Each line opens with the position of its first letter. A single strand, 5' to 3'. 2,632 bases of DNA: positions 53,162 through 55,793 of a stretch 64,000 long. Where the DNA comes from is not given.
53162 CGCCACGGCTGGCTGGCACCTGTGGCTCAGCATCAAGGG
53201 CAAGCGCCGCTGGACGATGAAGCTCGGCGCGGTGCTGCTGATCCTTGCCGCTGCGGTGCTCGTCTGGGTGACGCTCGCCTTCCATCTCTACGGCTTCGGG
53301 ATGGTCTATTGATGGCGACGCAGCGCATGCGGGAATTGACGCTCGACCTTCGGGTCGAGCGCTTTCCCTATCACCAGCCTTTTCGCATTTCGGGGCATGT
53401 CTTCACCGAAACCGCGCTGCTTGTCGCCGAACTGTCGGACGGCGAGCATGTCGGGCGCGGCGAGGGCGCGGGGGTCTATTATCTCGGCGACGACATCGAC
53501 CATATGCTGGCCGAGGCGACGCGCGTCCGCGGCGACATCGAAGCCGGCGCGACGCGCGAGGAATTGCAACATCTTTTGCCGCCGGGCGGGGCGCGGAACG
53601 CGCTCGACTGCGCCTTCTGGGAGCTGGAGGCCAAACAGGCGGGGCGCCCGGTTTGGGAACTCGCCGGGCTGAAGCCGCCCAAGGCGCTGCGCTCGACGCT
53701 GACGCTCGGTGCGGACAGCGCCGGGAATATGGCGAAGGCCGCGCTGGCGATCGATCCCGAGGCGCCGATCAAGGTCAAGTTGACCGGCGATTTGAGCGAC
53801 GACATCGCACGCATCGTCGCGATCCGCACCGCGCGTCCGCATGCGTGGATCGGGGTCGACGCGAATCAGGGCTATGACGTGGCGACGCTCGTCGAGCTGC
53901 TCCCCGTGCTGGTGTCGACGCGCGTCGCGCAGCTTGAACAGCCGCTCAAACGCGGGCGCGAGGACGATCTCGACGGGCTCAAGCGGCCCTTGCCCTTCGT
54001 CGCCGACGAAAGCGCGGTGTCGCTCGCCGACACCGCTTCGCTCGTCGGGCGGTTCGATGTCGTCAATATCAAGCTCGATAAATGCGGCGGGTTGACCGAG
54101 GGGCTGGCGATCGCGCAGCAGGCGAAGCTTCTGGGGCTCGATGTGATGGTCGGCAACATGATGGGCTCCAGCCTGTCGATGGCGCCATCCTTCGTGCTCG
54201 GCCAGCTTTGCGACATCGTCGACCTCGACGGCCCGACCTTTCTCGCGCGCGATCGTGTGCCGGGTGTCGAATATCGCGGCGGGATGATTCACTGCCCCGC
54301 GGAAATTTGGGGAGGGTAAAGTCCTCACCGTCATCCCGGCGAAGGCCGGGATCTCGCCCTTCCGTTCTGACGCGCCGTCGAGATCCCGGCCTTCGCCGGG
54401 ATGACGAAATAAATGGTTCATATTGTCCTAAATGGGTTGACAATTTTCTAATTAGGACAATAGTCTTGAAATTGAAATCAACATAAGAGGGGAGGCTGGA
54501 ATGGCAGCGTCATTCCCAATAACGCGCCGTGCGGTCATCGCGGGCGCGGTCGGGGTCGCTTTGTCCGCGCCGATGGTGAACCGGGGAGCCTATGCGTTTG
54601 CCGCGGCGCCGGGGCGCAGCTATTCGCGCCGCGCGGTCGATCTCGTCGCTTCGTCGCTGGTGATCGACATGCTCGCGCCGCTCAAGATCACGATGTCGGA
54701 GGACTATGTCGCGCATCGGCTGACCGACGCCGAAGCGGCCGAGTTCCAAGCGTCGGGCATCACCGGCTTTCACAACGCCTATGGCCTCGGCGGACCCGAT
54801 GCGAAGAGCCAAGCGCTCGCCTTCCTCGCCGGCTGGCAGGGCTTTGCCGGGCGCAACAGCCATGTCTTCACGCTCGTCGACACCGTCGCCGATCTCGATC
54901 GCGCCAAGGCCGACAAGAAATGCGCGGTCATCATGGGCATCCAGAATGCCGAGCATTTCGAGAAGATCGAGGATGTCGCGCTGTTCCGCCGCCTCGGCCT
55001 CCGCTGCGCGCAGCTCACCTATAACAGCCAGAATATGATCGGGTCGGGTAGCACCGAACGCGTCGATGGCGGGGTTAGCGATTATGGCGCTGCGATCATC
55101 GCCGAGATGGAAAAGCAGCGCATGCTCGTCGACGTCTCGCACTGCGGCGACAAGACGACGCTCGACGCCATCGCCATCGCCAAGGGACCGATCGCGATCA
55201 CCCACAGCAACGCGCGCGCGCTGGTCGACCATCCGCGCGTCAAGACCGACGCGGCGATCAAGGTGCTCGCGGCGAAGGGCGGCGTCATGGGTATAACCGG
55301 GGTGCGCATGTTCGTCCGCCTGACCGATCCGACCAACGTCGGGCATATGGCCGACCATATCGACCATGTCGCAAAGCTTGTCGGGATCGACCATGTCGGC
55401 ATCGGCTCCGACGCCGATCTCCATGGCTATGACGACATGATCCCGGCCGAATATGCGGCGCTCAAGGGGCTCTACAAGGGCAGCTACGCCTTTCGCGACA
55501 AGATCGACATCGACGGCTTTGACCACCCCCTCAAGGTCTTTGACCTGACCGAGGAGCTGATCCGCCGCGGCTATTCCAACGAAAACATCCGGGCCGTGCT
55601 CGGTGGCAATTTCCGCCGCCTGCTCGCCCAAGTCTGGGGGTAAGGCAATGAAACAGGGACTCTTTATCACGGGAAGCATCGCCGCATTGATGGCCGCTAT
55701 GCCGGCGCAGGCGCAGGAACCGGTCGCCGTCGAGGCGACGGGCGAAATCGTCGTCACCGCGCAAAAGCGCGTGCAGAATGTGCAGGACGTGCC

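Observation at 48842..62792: TonB-dependent-receptor-centred locus apparently dedicated to D-amino-acid-containing (peptidoglycan-type) peptides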

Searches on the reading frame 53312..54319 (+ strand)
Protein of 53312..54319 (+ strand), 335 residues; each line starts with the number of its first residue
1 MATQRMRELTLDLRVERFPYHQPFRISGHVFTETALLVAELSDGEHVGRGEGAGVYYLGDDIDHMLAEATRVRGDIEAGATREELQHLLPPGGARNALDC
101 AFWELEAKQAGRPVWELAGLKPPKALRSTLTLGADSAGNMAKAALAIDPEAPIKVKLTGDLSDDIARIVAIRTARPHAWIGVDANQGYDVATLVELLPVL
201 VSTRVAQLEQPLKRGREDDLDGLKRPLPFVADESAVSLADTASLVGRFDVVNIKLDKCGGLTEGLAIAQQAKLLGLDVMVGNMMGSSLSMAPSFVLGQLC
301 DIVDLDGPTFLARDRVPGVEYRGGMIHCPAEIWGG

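Call 4: search_protein_families(library=pfam, proteins=[window:53312-54319:+], max_evalue=0.001)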
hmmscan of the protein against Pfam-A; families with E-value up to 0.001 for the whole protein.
window:53312-54319:+ (335 aa): 2 families
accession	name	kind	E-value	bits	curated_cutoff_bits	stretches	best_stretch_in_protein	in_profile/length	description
PF13378.12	MR_MLE_C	-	1.5e-24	87.4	29.4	1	153-296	18-167/219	Enolase C-terminal domain-like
PF02746.21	MR_MLE_N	-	9.4e-06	26.3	22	1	19-119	12-117/117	Mandelate racemase / muconate lactonizing enzyme, N-terminal domain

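Call 5: search_protein_families(library=ncbifam, proteins=[window:53312-54319:+], max_evalue=0.001)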
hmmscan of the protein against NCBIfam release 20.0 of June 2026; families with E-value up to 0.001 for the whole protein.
window:53312-54319:+ (335 aa): 11 families
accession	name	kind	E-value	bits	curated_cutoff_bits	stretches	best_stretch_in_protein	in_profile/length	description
NF042940.1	racemase_DgcA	equivalog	8.1e-107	357.2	400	1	12-334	2-323/323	N-acetyl-D-Glu racemase DgcA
NF011708.0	PRK15129.1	equivalog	6.1e-66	222.6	343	1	15-327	8-320/321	L-Ala-D/L-Glu epimerase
NF041118.1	A_G_epim_Thtga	equivalog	1.8e-23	83.2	500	1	11-297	6-308/341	L-Ala-D/L-Glu epimerase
TIGR02534.1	mucon_cyclo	subfamily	5.5e-20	71.7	334.95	1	94-329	99-348/368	muconate/chloromuconate family cycloisomerase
TIGR01928.1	menC_lowGC_arch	equivalog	4.8e-15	55.4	200.65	1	82-299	79-299/325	o-succinylbenzoate synthase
TIGR01927.1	menC_gam_Gplu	equivalog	9e-13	48.2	130.55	1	20-293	7-275/307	o-succinylbenzoate synthase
NF043002.1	HProlDhtase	equivalog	2.8e-12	46.2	500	1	95-267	102-278/366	cis-3-hydroxy-L-proline dehydratase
NF002782.0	PRK02901.1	equivalog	9.2e-12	44.6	288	1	153-293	106-251/328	o-succinylbenzoate synthase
NF047820.1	TalGalacDh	equivalog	2.8e-08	33.1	500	1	96-291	109-314/371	L-talarate/galactarate dehydratase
NF040866.1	AraD_Arch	equivalog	4.9e-07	29.1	650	1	97-280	106-300/372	arabinonate dehydratase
NF010624.0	PRK14017.1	equivalog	0.00075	18.7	311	0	97-281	85-285/382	galactonate dehydratase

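Call 36: search_solved_structures(query=window:53312-54316:+, max_evalue=1e-10)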
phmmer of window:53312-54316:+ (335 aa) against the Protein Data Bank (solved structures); distinct sequences matched with E-value up to 1e-10: 23.
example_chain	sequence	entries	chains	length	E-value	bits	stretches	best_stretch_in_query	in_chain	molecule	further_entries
4gfi_A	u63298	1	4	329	2.6e-61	210.8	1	12-334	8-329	Mandelate racemase/muconate lactonizing enzyme family protein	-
1jpd_X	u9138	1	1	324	2.1e-54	188.1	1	11-327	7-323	L-Ala-D/L-Glu Epimerase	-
3iji_A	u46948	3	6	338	9e-29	103.9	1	24-326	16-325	Muconate cycloisomerase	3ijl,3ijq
3u9i_A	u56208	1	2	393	1.1e-28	103.6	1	17-327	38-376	Mandelate racemase/muconate lactonizing enzyme, C-terminal domain protein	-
3s5s_A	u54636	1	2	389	3.7e-24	88.7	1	16-318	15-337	Mandelate racemase/muconate lactonizing enzyme family protein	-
3rit_A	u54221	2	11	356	1.7e-23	86.5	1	10-318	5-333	Dipeptide epimerase | Putative chloromuconate cycloisomerase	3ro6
3q45_A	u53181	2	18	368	4e-22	82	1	21-329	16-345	Mandelate racemase/muconate lactonizing enzyme family; possible chloromuconate cycloisomer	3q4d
3jva_A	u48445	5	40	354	6.4e-21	78.1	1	33-285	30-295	Dipeptide Epimerase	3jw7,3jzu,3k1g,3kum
2zad_A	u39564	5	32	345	7.4e-21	77.8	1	9-312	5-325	Muconate cycloisomerase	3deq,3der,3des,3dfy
2p88_A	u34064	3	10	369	7.9e-20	74.5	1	11-314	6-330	Mandelate racemase/muconate lactonizing enzyme family protein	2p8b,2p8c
3ik4_A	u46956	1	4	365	1.2e-17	67.3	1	70-326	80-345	Mandelate racemase/muconate lactonizing protein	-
1jpm_A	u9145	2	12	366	1.6e-17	66.9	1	18-330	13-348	L-Ala-D/L-Glu Epimerase | similar to chloromuconate cycloisomerase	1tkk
3muc_A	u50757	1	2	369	5.3e-16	61.9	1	18-330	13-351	PROTEIN (MUCONATE CYCLOISOMERASE)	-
1bkh_A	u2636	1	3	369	5.9e-16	61.7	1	61-330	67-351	MUCONATE LACTONIZING ENZYME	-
1muc_A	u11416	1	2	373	6.1e-16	61.7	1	18-330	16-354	MUCONATE LACTONIZING ENZYME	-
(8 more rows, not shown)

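Call 57: search_solved_structures(query=window:53312-54316:+, max_evalue=1e-40, show_alignments=2)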
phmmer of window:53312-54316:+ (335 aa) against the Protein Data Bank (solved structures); distinct sequences matched with E-value up to 1e-40: 2.
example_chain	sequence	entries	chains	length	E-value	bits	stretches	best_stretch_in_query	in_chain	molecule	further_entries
4gfi_A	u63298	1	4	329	2.6e-61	210.8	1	12-334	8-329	Mandelate racemase/muconate lactonizing enzyme family protein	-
1jpd_X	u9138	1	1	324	2.1e-54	188.1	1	11-327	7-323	L-Ala-D/L-Glu Epimerase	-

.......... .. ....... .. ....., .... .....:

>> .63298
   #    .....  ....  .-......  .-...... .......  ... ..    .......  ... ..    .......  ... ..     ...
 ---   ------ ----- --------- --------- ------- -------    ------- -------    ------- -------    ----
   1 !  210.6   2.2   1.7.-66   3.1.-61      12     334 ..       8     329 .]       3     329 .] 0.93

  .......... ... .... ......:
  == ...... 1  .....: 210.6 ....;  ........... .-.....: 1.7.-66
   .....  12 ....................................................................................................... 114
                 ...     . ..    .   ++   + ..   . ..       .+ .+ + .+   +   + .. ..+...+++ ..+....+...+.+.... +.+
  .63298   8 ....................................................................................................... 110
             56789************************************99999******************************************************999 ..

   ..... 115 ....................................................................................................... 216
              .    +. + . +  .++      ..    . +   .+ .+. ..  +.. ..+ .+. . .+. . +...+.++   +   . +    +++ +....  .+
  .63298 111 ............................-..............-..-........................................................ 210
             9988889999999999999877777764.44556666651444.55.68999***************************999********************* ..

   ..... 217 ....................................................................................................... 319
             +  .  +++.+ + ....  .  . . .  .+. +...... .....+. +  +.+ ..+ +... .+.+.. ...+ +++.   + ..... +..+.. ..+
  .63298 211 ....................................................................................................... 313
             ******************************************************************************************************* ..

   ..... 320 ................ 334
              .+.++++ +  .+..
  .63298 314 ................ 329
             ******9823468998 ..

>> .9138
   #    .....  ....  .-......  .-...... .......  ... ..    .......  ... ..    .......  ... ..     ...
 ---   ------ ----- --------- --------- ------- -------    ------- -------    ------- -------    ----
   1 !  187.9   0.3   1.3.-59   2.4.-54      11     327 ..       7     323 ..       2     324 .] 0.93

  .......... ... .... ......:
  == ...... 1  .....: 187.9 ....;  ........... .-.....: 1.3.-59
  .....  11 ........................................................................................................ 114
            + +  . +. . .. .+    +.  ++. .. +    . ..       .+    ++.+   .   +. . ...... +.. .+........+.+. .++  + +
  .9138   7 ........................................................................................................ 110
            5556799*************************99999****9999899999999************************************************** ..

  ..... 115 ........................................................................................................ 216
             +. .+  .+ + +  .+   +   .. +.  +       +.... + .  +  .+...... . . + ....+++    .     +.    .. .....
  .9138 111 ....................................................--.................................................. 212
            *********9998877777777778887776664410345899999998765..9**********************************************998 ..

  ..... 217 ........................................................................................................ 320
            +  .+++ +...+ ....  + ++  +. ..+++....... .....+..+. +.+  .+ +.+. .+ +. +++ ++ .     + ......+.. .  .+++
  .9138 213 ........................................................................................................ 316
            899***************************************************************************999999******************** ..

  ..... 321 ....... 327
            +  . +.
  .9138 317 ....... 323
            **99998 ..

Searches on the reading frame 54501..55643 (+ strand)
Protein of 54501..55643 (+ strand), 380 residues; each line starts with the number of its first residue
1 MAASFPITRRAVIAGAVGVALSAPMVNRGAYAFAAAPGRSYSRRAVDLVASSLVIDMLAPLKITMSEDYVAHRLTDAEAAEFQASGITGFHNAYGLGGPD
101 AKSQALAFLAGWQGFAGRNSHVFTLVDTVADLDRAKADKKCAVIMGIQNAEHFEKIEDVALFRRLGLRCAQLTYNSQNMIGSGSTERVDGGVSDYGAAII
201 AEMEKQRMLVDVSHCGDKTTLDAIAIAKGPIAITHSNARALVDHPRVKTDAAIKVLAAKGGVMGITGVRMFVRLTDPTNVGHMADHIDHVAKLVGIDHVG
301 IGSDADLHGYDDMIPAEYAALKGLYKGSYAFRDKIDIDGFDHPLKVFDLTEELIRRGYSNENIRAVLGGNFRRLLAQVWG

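Call 4: search_protein_families(library=pfam, proteins=[window:54501-55643:+], max_evalue=0.001)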
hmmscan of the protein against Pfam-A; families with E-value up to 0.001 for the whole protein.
window:54501-55643:+ (380 aa): 1 family
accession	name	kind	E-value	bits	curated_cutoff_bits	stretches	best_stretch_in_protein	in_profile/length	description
PF01244.27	Peptidase_M19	-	6e-73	246.2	26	1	52-376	6-318/319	Membrane dipeptidase (Peptidase family M19)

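Call 5: search_protein_families(library=ncbifam, proteins=[window:54501-55643:+], max_evalue=0.001)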
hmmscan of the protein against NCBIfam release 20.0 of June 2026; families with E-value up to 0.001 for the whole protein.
window:54501-55643:+ (380 aa): 0 families

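Call 58: search_solved_structures(query=window:54501-55640:+, max_evalue=1e-15, show_alignments=3)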
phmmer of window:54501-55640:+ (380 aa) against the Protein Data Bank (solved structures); distinct sequences matched with E-value up to 1e-15: 14.
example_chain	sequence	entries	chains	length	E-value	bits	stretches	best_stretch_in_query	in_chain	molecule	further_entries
2i5g_A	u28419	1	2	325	2.9e-41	145.1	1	119-380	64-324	amidohydrolase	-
3id7_A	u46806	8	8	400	2.3e-25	92.8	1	125-273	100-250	Dipeptidase | renal dipeptidase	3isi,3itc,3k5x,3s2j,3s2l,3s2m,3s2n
5lx0_A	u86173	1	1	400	2.6e-22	82.7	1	115-311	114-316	Dipeptidase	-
5lx4_A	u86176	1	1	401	2.7e-22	82.7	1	115-311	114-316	Dipeptidase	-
5lx7_A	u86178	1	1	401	2.7e-22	82.7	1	115-311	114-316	Dipeptidase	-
5lwz_A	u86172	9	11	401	2.7e-22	82.7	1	115-311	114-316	Dipeptidase | Dipeptidase gliJ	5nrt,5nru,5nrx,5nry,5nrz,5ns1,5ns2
5lx1_A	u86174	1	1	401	2e-21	79.9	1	115-312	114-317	Dipeptidase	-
9h0b_B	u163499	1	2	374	3.1e-18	69.3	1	121-306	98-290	Dipeptidase 1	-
6vgo_A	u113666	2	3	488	8.6e-18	67.9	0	126-307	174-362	Dipeptidase 3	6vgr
3fdg_A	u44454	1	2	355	2e-17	66.7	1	112-325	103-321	Dipeptidase AC. Metallo peptidase. MEROPS family M19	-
3ly0_A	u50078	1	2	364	2.1e-17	66.6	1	112-325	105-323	Dipeptidase AC. Metallo peptidase. MEROPS family M19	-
2rag_A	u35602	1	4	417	3.1e-17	66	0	118-270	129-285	Dipeptidase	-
1itq_A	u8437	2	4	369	3.5e-16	62.6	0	122-306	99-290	RENAL DIPEPTIDASE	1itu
3b40_A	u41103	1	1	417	5.3e-16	62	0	188-307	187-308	Probable dipeptidase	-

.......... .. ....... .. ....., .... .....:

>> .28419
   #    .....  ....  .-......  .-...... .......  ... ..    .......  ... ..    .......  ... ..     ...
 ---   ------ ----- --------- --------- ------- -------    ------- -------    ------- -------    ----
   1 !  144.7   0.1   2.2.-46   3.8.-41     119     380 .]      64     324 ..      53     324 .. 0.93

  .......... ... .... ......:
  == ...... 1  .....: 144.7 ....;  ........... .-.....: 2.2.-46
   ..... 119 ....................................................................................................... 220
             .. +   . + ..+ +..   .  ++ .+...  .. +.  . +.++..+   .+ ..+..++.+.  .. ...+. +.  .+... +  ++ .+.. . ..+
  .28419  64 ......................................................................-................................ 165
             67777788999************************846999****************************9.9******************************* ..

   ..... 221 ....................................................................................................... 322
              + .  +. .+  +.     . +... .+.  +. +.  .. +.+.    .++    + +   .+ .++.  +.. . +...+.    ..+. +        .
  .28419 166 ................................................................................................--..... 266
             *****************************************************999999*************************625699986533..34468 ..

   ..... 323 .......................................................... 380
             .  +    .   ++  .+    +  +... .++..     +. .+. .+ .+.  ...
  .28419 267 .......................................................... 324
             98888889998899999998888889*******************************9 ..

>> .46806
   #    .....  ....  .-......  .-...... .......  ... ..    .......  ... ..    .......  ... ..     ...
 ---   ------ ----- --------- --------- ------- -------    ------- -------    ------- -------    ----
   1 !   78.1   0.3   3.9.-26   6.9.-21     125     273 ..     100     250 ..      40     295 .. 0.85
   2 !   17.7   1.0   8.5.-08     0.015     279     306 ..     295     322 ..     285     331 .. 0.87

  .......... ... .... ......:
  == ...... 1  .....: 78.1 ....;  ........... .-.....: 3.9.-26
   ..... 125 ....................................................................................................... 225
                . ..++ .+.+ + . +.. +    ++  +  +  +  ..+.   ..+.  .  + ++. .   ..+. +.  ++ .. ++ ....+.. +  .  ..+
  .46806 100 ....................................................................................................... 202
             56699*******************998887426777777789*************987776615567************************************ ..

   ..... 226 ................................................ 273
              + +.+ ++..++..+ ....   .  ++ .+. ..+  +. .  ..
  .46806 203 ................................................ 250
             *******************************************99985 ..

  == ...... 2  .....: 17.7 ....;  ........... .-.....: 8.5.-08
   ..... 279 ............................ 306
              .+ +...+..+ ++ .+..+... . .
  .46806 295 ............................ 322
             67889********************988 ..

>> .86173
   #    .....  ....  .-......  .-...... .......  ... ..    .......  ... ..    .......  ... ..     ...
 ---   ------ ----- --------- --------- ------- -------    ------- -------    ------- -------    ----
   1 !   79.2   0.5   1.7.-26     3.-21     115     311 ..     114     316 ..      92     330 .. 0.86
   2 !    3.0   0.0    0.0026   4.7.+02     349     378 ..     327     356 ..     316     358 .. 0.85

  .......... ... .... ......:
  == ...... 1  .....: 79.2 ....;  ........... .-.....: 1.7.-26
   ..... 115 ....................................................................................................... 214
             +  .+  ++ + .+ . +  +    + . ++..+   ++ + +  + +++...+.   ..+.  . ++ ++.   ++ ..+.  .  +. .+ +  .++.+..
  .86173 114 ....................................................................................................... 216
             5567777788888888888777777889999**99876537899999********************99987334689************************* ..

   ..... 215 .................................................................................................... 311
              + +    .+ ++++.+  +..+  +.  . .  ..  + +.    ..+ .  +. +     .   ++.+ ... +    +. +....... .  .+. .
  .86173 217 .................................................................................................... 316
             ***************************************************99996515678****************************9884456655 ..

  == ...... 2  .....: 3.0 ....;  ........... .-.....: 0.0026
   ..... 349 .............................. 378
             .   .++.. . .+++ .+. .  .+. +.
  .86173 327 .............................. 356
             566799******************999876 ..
